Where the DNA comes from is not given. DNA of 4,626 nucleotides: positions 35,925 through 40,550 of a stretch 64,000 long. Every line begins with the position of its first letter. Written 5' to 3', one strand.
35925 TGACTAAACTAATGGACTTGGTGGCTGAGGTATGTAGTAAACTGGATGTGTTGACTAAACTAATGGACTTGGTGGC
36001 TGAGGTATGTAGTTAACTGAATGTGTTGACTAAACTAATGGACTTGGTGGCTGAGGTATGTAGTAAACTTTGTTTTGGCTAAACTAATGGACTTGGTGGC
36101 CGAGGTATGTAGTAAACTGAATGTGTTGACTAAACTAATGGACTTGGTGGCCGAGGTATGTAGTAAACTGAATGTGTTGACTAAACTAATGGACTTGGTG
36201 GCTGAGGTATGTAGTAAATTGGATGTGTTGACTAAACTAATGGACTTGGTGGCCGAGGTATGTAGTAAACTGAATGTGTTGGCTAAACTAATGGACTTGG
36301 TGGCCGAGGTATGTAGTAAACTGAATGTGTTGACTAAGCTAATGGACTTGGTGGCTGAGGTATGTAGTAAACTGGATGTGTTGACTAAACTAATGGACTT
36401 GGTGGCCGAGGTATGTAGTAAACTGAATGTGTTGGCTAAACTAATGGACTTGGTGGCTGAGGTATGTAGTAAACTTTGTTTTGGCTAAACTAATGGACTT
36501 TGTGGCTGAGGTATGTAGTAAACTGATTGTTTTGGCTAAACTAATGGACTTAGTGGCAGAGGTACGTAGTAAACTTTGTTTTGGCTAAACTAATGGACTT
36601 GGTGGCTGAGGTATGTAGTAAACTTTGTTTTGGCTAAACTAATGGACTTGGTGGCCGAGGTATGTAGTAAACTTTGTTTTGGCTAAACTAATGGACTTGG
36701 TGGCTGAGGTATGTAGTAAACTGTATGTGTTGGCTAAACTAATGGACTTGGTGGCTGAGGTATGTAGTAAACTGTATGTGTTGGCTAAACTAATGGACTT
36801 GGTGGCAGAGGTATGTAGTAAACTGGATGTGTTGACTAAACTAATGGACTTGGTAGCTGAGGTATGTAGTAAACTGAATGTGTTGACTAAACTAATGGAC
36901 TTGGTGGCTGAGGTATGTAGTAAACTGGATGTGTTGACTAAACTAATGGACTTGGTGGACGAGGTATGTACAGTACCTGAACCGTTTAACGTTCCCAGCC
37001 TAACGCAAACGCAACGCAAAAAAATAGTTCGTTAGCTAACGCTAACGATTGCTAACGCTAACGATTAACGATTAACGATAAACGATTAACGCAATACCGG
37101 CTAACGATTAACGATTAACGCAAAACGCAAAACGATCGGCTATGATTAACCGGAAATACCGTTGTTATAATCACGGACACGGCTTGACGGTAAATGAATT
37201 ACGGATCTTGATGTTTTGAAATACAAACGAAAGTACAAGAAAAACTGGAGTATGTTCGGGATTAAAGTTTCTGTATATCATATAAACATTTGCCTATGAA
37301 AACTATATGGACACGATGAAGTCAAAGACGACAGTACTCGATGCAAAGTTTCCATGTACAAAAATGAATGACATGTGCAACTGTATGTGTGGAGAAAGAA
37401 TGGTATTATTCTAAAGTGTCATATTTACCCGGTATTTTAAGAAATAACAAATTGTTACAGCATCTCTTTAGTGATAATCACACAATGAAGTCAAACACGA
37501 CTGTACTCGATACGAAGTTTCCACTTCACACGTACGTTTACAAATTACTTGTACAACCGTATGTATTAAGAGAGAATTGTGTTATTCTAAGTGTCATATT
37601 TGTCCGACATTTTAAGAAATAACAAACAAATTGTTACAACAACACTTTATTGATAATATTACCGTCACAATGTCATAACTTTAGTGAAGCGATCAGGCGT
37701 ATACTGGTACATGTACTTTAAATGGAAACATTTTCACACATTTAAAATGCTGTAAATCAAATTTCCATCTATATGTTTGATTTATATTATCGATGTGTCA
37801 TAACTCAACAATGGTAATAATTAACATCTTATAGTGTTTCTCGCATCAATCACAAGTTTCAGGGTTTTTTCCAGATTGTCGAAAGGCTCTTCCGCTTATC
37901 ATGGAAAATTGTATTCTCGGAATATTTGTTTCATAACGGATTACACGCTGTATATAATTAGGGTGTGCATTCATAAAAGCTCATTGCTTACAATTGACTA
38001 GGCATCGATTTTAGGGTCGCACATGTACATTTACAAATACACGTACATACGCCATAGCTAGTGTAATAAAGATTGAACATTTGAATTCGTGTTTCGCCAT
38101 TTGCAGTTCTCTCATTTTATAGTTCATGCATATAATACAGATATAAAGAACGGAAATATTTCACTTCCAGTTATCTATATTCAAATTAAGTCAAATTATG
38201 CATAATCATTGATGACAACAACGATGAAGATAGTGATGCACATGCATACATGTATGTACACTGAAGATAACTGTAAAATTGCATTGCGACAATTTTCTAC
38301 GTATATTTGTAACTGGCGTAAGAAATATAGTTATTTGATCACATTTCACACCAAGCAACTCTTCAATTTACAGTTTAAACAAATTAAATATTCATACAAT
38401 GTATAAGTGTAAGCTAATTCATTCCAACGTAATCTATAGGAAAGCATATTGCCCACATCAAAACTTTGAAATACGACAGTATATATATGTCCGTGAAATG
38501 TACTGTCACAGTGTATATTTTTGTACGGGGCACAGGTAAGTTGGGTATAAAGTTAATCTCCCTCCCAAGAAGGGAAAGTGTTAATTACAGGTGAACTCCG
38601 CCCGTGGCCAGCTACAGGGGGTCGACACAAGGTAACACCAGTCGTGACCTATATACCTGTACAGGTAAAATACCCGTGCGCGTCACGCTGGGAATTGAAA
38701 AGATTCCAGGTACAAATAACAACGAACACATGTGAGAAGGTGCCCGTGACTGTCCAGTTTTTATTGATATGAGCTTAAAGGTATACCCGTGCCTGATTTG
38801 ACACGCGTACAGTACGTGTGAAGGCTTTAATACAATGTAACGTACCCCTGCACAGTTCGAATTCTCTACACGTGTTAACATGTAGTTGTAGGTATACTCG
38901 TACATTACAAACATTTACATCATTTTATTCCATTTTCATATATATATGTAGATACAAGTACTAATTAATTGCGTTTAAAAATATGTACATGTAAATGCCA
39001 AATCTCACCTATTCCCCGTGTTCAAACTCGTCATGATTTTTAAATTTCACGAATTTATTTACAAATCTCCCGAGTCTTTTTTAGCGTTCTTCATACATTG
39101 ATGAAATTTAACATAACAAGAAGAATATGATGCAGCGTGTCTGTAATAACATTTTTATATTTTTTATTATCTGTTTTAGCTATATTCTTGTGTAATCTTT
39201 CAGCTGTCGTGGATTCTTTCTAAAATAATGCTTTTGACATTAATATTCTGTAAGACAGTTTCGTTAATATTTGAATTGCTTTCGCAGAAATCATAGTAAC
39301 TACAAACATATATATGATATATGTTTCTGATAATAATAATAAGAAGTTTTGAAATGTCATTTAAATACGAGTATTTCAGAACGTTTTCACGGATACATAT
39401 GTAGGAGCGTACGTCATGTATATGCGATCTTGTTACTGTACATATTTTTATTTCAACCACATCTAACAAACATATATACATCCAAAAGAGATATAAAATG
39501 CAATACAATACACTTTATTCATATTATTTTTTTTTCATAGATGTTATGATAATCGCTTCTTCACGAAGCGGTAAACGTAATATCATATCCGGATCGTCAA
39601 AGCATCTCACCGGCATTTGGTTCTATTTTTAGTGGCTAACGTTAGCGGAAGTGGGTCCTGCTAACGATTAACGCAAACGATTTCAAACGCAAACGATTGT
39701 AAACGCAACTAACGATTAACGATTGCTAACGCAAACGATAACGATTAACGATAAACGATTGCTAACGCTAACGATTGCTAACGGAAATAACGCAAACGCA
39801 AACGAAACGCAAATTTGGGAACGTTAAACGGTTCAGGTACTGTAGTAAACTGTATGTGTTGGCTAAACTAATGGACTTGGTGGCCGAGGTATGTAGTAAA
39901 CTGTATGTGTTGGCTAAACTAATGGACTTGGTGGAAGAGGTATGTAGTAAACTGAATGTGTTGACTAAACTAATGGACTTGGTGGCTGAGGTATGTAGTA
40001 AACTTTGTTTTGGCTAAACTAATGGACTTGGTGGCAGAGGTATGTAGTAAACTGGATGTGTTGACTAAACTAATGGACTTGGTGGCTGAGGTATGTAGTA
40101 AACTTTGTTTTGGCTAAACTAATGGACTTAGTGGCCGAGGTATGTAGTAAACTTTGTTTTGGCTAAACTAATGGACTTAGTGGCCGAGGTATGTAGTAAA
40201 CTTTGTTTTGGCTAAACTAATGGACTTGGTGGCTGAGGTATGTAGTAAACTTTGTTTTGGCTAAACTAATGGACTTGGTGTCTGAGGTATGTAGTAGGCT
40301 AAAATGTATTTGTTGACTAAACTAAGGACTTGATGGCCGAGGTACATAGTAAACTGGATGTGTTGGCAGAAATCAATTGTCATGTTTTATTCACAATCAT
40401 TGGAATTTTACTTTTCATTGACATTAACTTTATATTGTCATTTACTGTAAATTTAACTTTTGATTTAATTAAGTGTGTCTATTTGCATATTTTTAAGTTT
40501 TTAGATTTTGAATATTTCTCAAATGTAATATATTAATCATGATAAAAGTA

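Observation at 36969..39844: Tc1/mariner-like element caught cleanly inserted into the exon-derived satellite, with an exact TA duplication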

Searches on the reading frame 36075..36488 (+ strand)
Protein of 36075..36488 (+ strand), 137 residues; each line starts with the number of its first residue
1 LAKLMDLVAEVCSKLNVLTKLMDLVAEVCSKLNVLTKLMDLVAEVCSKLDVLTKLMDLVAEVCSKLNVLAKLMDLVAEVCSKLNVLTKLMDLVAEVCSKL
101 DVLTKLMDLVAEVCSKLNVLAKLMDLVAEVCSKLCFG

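Call 19: find_encoding_contigs(protein=window:36075-36488:+, flank=10000)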
Protein window:36075-36488:+ (137 aa): no gene with exactly this product is on record in the collection.

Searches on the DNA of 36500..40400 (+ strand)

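Call 37: search_rna_families(source=window, start=36500, end=40400, threshold=evalue, max_evalue=1)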
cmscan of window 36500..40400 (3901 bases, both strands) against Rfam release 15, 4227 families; matches with E-value up to 1: 0.
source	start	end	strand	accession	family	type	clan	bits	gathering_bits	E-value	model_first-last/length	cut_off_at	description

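Call 50: search_dna_similar(query=window:36971-39842:+, collection=plasmids, mode=distant, max_rows=5)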
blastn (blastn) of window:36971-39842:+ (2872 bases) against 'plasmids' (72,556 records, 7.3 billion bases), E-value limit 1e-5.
No match.

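Call 51: search_dna_similar(query=window:36971-39842:+, collection=phages, mode=distant, max_rows=5)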
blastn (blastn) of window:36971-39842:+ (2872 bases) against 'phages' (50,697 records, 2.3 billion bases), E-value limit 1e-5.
No match.
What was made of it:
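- Tried and rejected: No blastn match (calls 50, 51).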

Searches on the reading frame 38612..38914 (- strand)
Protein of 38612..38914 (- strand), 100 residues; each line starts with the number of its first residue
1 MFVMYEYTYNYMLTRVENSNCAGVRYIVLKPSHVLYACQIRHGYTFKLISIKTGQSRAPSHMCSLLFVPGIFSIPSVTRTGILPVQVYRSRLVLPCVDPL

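Call 13: find_encoding_contigs(protein=window:38612-38914:-, flank=5000)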
Protein window:38612-38914:- (100 aa): no gene with exactly this product is on record in the collection.

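Call 18: find_homologous_proteins(query=window:38612-38914:-, max_evalue=0.001)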
Query window:38612-38914:-: no candidate shares three 5-residue words with the query. No homologue found.
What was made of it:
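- Tried and rejected: A homologue search with the 100-aa ORF found nothing (call 18).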
